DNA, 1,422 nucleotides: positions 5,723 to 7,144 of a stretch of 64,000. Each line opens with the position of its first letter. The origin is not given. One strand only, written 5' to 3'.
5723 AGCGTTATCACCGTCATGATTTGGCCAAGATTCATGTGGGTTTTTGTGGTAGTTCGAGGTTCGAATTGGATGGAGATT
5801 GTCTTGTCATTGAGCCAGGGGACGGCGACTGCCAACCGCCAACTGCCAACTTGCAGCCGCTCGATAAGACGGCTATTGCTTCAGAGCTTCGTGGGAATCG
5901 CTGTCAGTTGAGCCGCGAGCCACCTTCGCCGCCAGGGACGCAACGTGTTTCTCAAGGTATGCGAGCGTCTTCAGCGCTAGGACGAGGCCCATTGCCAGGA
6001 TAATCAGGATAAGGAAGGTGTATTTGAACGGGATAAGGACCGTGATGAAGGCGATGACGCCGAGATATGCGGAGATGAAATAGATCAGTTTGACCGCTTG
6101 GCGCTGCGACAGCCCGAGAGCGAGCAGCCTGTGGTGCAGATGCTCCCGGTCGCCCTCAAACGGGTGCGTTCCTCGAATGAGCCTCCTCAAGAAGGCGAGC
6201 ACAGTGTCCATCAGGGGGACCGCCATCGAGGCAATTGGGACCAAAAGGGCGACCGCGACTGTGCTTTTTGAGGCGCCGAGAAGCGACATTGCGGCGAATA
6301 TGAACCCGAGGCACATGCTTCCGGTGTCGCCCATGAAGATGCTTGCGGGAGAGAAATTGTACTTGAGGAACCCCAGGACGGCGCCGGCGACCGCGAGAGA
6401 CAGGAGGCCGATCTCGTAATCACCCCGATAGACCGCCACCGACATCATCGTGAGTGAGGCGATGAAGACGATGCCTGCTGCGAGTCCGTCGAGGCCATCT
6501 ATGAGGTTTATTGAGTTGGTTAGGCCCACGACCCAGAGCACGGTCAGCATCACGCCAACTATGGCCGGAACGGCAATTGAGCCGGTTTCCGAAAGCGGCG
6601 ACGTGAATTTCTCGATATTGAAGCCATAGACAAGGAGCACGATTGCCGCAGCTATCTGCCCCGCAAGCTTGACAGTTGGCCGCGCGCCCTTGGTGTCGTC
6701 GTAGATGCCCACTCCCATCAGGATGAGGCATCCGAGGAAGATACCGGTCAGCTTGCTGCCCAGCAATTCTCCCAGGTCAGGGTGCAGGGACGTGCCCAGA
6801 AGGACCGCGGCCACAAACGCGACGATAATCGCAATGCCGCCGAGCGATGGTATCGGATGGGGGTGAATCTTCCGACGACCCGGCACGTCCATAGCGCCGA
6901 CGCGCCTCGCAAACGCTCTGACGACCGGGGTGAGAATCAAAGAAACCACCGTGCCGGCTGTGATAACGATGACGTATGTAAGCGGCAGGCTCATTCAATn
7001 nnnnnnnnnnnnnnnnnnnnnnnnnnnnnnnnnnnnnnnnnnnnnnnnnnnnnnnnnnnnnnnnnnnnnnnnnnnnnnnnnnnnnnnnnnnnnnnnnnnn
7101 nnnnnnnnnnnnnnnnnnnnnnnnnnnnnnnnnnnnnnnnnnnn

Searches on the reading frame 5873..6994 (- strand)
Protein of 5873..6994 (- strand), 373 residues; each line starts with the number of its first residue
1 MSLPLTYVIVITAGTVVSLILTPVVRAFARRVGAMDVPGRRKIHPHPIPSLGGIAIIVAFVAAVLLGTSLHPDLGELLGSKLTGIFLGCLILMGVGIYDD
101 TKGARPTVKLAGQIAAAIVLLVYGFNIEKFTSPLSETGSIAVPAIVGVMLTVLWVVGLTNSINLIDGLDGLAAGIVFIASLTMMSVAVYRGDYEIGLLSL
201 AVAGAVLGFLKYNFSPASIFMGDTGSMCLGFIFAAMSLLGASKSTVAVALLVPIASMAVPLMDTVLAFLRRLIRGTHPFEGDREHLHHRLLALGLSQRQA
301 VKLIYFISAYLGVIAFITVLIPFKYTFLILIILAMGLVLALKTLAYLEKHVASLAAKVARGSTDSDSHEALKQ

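Call 16: search_protein_families(library=pfam, proteins=[window:5873-6994:-], max_evalue=0.01)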
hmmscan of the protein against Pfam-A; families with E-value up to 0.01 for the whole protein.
window:5873-6994:- (373 aa): 1 family
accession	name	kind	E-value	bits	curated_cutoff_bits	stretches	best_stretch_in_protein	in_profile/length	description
PF00953.26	Glycos_transf_4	-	2.4e-42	145.1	27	1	83-240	2-159/160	Glycosyl transferase family 4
